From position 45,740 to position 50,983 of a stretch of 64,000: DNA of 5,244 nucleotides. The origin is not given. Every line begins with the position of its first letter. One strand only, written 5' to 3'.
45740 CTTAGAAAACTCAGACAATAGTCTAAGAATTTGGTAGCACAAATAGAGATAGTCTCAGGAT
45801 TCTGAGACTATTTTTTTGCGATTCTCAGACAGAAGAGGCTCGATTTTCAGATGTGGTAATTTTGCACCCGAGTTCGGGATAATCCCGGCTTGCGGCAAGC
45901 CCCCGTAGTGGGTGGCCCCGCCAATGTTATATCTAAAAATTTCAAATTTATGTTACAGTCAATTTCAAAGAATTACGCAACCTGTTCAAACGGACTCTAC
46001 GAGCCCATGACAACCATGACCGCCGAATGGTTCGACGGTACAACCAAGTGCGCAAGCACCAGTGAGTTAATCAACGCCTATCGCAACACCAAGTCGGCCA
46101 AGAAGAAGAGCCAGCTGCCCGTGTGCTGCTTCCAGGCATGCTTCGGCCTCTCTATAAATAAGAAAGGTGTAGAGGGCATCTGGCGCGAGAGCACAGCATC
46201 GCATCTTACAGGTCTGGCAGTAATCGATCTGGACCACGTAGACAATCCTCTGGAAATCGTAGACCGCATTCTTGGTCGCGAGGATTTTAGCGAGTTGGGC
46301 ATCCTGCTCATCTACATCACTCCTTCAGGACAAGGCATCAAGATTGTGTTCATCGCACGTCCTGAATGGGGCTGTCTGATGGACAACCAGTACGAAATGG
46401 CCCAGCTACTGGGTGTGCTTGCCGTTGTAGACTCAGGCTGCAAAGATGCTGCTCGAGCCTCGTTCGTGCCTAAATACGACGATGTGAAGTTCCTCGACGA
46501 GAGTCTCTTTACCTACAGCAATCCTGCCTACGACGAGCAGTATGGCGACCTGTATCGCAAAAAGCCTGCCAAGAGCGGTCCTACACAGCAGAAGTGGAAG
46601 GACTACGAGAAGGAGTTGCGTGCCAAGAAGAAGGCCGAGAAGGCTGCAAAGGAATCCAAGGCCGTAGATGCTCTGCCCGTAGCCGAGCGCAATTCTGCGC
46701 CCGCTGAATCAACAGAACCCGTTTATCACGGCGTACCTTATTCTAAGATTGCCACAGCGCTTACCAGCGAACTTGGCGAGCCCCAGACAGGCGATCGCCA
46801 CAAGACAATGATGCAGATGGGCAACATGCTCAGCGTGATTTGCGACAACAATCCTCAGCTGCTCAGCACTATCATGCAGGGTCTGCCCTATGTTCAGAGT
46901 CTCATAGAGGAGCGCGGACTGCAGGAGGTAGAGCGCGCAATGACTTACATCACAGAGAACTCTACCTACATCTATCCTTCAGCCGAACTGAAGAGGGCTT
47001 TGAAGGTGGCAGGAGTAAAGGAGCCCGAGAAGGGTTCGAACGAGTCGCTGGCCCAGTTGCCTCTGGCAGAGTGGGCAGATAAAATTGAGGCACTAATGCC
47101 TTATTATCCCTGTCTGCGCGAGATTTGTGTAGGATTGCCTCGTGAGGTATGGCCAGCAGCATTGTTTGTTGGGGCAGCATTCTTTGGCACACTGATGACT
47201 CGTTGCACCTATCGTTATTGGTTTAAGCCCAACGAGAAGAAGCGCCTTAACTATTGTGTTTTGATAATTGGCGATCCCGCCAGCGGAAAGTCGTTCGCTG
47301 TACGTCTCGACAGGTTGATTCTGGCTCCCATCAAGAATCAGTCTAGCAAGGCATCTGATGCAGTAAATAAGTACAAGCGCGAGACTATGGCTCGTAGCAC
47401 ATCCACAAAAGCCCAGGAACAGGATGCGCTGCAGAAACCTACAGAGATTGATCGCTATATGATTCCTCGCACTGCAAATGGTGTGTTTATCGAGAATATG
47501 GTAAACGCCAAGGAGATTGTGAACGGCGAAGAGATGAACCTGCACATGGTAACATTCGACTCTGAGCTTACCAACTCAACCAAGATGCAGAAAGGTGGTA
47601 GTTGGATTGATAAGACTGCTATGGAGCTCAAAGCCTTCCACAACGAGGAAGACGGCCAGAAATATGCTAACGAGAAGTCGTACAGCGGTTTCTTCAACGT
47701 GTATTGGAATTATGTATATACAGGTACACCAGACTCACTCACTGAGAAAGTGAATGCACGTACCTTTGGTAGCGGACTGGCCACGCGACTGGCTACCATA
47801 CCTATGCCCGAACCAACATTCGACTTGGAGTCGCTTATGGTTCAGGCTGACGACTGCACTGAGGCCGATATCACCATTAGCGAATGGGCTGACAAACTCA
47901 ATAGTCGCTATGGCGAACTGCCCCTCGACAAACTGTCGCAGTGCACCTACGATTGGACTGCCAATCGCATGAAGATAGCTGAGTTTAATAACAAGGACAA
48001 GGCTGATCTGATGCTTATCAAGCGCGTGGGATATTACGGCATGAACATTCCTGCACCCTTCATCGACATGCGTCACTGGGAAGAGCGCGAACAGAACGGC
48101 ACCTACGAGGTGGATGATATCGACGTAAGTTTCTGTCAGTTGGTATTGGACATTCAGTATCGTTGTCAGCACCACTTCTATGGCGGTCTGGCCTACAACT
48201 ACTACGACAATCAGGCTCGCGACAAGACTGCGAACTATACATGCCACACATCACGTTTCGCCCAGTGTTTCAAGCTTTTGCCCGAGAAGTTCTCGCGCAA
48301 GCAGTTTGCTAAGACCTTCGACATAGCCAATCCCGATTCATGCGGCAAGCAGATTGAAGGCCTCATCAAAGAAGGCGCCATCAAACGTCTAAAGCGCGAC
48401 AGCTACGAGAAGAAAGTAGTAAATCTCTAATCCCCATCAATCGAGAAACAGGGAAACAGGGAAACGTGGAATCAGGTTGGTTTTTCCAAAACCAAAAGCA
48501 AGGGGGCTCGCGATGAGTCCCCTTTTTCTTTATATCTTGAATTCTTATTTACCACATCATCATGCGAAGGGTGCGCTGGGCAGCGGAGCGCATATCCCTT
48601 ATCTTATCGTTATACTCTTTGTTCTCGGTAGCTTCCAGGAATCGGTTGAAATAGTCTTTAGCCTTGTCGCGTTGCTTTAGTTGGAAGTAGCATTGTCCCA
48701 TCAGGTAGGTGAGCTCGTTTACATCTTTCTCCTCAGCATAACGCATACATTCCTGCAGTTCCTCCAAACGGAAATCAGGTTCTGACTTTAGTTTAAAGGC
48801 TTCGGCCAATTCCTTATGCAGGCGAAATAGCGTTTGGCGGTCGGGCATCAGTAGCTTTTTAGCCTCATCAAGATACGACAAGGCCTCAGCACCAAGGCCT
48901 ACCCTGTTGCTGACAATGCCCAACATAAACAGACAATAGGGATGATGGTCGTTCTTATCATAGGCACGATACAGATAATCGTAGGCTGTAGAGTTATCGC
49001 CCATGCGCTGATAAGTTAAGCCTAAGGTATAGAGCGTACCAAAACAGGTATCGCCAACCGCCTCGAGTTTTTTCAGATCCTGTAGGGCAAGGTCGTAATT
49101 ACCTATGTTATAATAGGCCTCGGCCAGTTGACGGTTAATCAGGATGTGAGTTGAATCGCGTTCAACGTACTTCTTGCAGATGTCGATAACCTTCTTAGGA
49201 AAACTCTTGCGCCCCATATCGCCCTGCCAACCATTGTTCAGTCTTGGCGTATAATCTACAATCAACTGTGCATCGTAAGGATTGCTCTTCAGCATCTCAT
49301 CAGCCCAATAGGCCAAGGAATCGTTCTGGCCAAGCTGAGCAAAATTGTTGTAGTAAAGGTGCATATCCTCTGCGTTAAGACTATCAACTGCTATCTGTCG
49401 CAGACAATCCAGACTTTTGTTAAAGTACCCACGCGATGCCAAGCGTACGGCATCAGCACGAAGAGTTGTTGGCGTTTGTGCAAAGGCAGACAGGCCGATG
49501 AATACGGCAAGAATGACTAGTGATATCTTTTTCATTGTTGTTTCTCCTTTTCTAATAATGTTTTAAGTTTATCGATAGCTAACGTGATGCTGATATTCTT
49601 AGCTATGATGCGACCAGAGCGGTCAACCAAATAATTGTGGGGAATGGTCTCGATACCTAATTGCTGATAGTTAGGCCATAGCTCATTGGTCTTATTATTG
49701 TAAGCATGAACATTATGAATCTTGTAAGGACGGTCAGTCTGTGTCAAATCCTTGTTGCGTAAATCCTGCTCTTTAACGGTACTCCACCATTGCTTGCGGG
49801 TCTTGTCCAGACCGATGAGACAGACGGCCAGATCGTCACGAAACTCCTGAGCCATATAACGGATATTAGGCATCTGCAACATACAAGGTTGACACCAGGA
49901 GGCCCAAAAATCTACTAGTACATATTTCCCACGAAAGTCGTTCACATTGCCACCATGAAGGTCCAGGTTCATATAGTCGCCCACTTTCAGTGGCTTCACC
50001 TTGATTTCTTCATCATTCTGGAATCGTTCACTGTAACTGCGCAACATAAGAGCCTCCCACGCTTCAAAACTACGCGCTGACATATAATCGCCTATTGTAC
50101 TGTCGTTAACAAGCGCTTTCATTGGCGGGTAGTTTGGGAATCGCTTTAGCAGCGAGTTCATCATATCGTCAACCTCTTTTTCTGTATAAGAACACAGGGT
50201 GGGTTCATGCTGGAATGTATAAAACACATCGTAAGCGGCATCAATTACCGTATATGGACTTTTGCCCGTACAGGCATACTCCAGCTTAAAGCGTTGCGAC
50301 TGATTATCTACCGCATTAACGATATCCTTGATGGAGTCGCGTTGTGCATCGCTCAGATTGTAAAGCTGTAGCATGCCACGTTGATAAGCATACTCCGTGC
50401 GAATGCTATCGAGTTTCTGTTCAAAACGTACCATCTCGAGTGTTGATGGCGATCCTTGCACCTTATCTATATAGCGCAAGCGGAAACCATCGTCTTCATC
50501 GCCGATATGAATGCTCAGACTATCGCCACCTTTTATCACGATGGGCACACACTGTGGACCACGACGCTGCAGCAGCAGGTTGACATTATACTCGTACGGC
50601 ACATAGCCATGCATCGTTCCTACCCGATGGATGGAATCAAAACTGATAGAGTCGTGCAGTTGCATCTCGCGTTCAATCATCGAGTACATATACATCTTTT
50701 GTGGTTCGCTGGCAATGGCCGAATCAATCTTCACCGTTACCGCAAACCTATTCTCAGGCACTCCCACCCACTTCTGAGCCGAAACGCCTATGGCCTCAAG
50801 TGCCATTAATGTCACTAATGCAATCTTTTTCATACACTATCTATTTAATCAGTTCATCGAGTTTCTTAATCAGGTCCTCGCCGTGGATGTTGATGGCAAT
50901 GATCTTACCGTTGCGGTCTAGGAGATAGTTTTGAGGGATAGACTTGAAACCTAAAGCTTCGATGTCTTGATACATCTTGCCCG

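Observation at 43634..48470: Integrase-free primase-helicase cassette that appears flipped between its own iteron arms: a possible new invertible or excisable mini-replicon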

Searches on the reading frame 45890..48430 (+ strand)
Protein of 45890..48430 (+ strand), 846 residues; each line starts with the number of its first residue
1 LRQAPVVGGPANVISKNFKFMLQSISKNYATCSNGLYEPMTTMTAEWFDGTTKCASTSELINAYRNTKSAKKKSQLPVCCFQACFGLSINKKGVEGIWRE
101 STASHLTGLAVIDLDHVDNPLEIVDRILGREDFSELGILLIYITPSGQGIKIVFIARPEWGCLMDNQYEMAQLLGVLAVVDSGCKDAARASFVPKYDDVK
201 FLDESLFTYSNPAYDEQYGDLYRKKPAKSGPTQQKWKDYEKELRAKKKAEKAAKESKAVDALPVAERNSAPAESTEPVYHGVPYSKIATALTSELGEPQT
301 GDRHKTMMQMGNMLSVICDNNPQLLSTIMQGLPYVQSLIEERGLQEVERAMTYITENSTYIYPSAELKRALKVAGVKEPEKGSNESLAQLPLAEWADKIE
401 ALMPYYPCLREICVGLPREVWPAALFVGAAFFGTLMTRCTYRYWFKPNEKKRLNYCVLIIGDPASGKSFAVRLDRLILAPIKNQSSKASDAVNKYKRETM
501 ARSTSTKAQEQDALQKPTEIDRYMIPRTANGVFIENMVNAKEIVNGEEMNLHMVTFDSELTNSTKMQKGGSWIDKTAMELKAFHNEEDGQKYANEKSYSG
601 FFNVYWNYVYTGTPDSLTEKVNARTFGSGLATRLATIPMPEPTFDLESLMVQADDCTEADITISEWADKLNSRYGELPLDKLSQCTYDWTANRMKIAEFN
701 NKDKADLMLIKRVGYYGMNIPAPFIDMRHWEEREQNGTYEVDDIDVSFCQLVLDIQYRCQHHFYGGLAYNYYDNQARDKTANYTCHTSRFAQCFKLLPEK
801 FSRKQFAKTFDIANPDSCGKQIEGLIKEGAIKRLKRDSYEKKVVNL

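Call 7: search_protein_families(library=pfam, proteins=[window:45890-48430:+], max_evalue=0.01)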
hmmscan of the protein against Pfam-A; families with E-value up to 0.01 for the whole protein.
window:45890-48430:+ (846 aa): 2 families
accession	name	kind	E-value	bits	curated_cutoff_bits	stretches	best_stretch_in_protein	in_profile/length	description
PF08800.15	BT4734-like_N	-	2.5e-05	24.9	22.4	1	101-162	22-81/134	BT4734-like, N-terminal domain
PF13148.11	DUF3987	-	0.00012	21.8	27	1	442-640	22-232/364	Protein of unknown function (DUF3987)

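Call 14: search_protein_families(library=ncbifam, proteins=[window:45890-48430:+], max_evalue=0.01)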
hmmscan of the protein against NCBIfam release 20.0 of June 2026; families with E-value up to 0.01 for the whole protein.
window:45890-48430:+ (846 aa): 1 family
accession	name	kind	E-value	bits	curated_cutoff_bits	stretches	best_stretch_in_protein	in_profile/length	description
NF040562.1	PrimPol_Db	equivalog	0.004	16.4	200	1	107-250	79-220/335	CRISPR-associated primase-polymerase type B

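Call 15: search_protein_families(library=phrogs, proteins=[window:45890-48430:+], max_evalue=0.01)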
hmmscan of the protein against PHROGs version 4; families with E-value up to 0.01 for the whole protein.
window:45890-48430:+ (846 aa): 1 family
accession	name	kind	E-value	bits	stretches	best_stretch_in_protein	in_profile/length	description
phrog_18375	-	DNA, RNA and nucleotide metabolism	3.9e-05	23.1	1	58-156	37-129/644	DNA primase/helicase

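Call 55: find_related_loci(query=window:45890-48430:+, collection=genome_contigs, flank=10000)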
Query window:45890-48430:+ (846 aa) in genome_contigs; peptide patterns used: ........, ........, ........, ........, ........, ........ (x = any residue, [..] = any of these).
31 stretches matched a pattern; 12 encode a relative of the query (tblastn E <= 1e-3); 11 distinct loci.
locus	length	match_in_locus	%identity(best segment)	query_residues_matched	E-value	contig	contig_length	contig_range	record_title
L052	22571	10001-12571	86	9-846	0e+0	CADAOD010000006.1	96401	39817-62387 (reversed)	MAG: uncultured Prevotellaceae bacterium isolate RUG13469 genome assembly, contig: RUG13469_asm_6, whole genome shotgun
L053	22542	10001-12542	97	1-846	0e+0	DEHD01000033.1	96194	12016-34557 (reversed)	MAG TPA_asm: Prevotella sp. UBA2809 UBA2809_contig_612, whole genome shotgun sequence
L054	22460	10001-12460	69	30-846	0e+0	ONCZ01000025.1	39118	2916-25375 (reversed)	uncultured Prevotellaceae bacterium isolate RUG195 genome assembly, contig: scaffold_396, whole genome shotgun sequence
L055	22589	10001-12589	78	4-846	0e+0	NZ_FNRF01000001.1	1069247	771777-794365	Xylanibacter ruminicola strain D31d, whole genome shotgun sequence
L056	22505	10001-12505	67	20-846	0e+0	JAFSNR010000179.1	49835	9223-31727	MAG: Prevotella sp. isolate RGIG3308 Goat_Reticulum-5__c596592, whole genome shotgun sequence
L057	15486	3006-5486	67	26-846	0e+0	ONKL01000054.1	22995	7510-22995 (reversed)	uncultured Prevotella sp. isolate RUG383 genome assembly, contig: scaffold_534, whole genome shotgun sequence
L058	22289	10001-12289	43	73-846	0e+0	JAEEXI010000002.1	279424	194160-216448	MAG: Prevotella sp. isolate Tb.RUG.517 NODE_33_length_279424_cov_5.835465, whole genome shotgun sequence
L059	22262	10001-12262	39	73-811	2e-149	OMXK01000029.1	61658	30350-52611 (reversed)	uncultured Prevotella sp. isolate RUG063 genome assembly, contig: scaffold_876, whole genome shotgun sequence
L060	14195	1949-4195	37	99-834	6e-149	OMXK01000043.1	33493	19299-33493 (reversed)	uncultured Prevotella sp. isolate RUG063 genome assembly, contig: scaffold_1478, whole genome shotgun sequence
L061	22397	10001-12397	37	73-843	9e-144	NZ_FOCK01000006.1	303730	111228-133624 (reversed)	Prevotella sp. ne3005, whole genome shotgun sequence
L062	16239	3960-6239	37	80-831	1e-142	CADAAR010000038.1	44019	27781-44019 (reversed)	MAG: uncultured Prevotellaceae bacterium isolate RUG13113 genome assembly, contig: RUG13113_asm_38, whole genome shotgun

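Call 73: search_solved_structures(query=window:45890-48430:+, max_evalue=1)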
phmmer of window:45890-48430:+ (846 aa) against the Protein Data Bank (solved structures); distinct sequences matched with E-value up to 1: 1.
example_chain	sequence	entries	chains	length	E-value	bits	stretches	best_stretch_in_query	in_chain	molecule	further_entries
4qhq_A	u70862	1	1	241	0.92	10.7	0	326-392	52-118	Lipoprotein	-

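Call 80: search_dna_similar(query=window:45890-48430:+, collection=plasmids, mode=protein, max_rows=15)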
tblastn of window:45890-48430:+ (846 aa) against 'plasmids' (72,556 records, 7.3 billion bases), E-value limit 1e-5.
No match.

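Call 81: search_dna_similar(query=window:45890-48430:+, collection=phages, mode=protein, max_rows=15)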
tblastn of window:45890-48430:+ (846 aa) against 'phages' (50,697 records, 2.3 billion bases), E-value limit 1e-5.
Records with a match: 1; places in all: 1; records where one place covers at least 80% of the query: 0.
Best place of each record, by identity: <60% 1.
By first word of the organism name: Bacteriophage 1.
By host as written in the record: - 1.
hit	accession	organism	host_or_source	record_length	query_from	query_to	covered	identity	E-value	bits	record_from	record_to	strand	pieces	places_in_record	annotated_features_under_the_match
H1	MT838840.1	Bacteriophage sp.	human fecal samples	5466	363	639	33%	24.2%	3e-8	64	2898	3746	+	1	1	record has no annotation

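Call 97: search_protein_families(library=pfam, proteins=[L053:8956-9882:+], max_evalue=5)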
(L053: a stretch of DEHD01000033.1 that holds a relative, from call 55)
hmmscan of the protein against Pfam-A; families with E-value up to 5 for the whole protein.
L053:8956-9882:+ (308 aa): 3 families
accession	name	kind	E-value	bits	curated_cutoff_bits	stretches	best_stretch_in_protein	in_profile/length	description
PF20669.3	Exo70_N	-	0.015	16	23.9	1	138-212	23-78/83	Exocyst complex component Exo70 N-terminal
PF04461.18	DUF520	-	0.072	13.7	23.2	1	116-197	10-98/161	Protein of unknown function (DUF520)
PF00665.32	rve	-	0.13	13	32.6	0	102-140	56-95/102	Integrase core domain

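Call 98: find_homologous_proteins(query=window:45890-48430:+, region=430-846, max_evalue=1e-10)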
Query window:45890-48430:+, residues 430-846 (417 aa): 7990 proteins with E <= 1e-10 among 8000 candidates; the best 120 are listed.
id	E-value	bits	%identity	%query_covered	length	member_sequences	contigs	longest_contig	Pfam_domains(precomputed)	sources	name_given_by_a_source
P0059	4.2e-287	969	100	100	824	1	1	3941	PF08800.16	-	-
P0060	4.2e-287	969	100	100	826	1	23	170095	PF08800.16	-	-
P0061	1.9e-286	967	100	100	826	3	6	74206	PF08800.16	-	-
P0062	4.4e-286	966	100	100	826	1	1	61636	PF08800.16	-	-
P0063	6.1e-286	966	100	100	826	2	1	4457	PF08800.16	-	-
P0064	1.0e-285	965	99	100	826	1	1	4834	PF08800.16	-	-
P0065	3.3e-285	963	99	100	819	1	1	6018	PF08800.16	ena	-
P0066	8.7e-285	962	99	100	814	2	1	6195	PF08800.16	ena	-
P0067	9.5e-285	962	99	100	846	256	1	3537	PF08800.16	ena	-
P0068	1.3e-284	961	99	100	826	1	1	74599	PF08800.16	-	-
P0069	4.8e-284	959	98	100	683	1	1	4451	-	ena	-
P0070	5.8e-283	956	98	100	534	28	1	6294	-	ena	-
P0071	1.6e-280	948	97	100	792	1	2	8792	PF08800.16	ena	-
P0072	4.5e-280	946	97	100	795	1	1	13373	PF08800.16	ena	-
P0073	3.4e-278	940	96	100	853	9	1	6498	PF08800.16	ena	-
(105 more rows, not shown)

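Call 101: find_encoding_contigs(protein=P0060, flank=6000, max_places=10)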
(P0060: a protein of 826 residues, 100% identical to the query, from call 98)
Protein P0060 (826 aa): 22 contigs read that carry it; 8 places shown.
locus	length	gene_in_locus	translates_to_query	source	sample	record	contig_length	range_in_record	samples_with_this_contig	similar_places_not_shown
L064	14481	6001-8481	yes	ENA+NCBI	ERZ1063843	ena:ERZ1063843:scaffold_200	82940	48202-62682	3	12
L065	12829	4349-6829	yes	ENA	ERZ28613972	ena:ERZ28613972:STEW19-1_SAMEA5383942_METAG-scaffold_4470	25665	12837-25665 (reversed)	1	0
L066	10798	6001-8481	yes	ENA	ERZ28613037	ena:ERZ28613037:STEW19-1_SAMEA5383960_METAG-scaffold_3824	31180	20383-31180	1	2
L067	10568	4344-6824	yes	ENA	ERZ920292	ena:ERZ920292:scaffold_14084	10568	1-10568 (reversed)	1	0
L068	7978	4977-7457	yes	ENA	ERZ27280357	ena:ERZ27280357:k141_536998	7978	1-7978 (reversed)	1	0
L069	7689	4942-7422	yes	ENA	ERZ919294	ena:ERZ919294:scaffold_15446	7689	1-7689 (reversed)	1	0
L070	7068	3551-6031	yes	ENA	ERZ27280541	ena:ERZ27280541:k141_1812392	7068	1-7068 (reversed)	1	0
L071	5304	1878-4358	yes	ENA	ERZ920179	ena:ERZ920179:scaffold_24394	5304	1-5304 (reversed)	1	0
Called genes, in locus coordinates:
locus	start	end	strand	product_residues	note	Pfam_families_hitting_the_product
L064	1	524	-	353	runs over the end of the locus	PF06580:His_kinase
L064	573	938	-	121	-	-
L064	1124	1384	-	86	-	-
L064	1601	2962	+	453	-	PF13173:AAA_14, PF13635:DUF4143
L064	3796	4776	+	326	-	-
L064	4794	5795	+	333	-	-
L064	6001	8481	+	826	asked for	PF08800:BT4734-like_N (faint)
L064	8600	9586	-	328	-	PF13371:TPR_9 (faint), PF07719:TPR_2 (faint), PF13428:TPR_14 (faint), PF13424:TPR_12 (faint), PF12895:ANAPC3 (faint), PF14559:TPR_19 (faint), PF21033:RMD1-3 (faint), PF13432:TPR_16 (faint), +3 more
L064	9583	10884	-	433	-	PF00578:AhpC-TSA, PF08534:Redoxin (weak), PF00085:Thioredoxin (weak), PF13905:Thioredoxin_8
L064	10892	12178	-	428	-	PF00085:Thioredoxin (faint), PF00578:AhpC-TSA, PF08534:Redoxin, PF13905:Thioredoxin_8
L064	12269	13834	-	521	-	-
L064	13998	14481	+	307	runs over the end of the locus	PF00892:EamA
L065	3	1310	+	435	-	?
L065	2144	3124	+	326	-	-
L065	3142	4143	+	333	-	-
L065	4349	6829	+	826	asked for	PF08800:BT4734-like_N (faint)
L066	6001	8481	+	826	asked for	PF08800:BT4734-like_N (faint)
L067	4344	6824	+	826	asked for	PF08800:BT4734-like_N (faint)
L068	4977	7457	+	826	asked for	PF08800:BT4734-like_N (faint)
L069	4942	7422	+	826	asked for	PF08800:BT4734-like_N (faint)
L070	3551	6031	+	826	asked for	PF08800:BT4734-like_N (faint)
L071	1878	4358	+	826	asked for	PF08800:BT4734-like_N (faint)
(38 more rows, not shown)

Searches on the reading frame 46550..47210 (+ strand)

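Call 97: search_protein_families(library=pfam, proteins=[window:46550-47210:+], max_evalue=5)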
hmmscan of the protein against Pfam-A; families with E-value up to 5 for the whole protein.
window:46550-47210:+ (220 aa): 2 families
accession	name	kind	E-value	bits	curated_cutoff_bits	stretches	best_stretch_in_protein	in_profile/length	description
PF15716.10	DUF4672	-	0.026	14.5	27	1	8-56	8-56/204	Domain of unknown function (DUF4672)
PF12484.13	PPE-SVP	-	0.42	12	23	1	32-88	23-78/80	PPE-SVP subfamily C-terminal region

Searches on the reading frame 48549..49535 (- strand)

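Call 7: search_protein_families(library=pfam, proteins=[window:48549-49535:-], max_evalue=0.01)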
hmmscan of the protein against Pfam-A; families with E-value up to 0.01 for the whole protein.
window:48549-49535:- (328 aa): 14 families
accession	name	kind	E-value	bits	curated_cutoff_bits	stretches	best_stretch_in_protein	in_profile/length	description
PF13428.12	TPR_14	-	5.1e-10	39.5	23.5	0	167-206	3-42/44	Tetratricopeptide repeat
PF14559.12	TPR_19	-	2.2e-09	37.9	25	0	267-308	19-61/68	Tetratricopeptide repeat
PF00515.34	TPR_1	-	4e-09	36.3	27.8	1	277-298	5-26/34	Tetratricopeptide repeat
PF12895.13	ANAPC3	-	1e-08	35.8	27.2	0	168-224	26-81/82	Anaphase-promoting complex, cyclosome, subunit 3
PF13181.12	TPR_8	-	1.9e-08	34.2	25.7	1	277-305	5-33/34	Tetratricopeptide repeat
PF07719.23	TPR_2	-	2.3e-08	34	27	1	277-304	5-32/34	Tetratricopeptide repeat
PF13424.12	TPR_12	-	3.9e-08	33.8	30.1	0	133-193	5-73/77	Tetratricopeptide repeat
PF13174.12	TPR_6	-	5.1e-08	33.5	26.3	1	277-301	4-28/33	Tetratricopeptide repeat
PF13371.12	TPR_9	-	5.6e-06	26.7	35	0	277-315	33-71/73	Tetratricopeptide repeat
PF13432.12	TPR_16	-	1.3e-05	26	32.7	0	169-227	1-59/65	Tetratricopeptide repeat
PF12569.14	NatA_aux_su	-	0.00027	20.4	33.3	0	135-233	159-260/515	N-terminal acetyltransferase A, auxiliary subunit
PF13431.12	TPR_17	-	0.0016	19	24.4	0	120-152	2-34/34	Tetratricopeptide repeat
PF25062.1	ARM_TT21_N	-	0.0016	18.7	40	0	257-305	82-132/222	Tetratricopeptide repeat protein 21 N-terminal ARM repeat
PF25063.1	ARM_TT21_C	-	0.0049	17.2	35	0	232-312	16-94/209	Tetratricopeptide repeat protein 21 C-terminal ARM domain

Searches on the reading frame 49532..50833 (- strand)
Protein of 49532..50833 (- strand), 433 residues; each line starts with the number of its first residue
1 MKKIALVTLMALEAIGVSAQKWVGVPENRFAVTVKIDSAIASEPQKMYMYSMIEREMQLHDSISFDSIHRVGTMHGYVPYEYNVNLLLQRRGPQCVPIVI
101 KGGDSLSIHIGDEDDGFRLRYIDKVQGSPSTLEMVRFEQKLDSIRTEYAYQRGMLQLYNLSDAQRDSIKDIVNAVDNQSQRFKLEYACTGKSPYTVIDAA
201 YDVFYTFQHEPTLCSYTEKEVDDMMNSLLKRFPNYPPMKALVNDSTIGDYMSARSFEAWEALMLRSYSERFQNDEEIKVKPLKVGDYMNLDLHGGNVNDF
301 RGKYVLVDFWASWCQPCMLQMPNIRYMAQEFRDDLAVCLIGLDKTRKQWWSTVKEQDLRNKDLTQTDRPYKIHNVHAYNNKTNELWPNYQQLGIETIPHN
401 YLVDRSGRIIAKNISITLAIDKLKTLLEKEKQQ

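Call 7: search_protein_families(library=pfam, proteins=[window:49532-50833:-], max_evalue=0.01)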
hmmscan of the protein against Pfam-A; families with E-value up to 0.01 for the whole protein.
window:49532-50833:- (433 aa): 4 families
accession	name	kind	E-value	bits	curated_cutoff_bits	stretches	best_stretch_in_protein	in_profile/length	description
PF13905.12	Thioredoxin_8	-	3.8e-13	50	27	1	302-409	1-94/94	Thioredoxin-like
PF00578.27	AhpC-TSA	-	1.3e-08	35.3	26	1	296-410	17-122/124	AhpC/TSA family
PF00085.26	Thioredoxin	-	2.9e-07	30.9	23.5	1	302-345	18-61/103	Thioredoxin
PF08534.16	Redoxin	-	1.2e-06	28.8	26.6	1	296-412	22-131/148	Redoxin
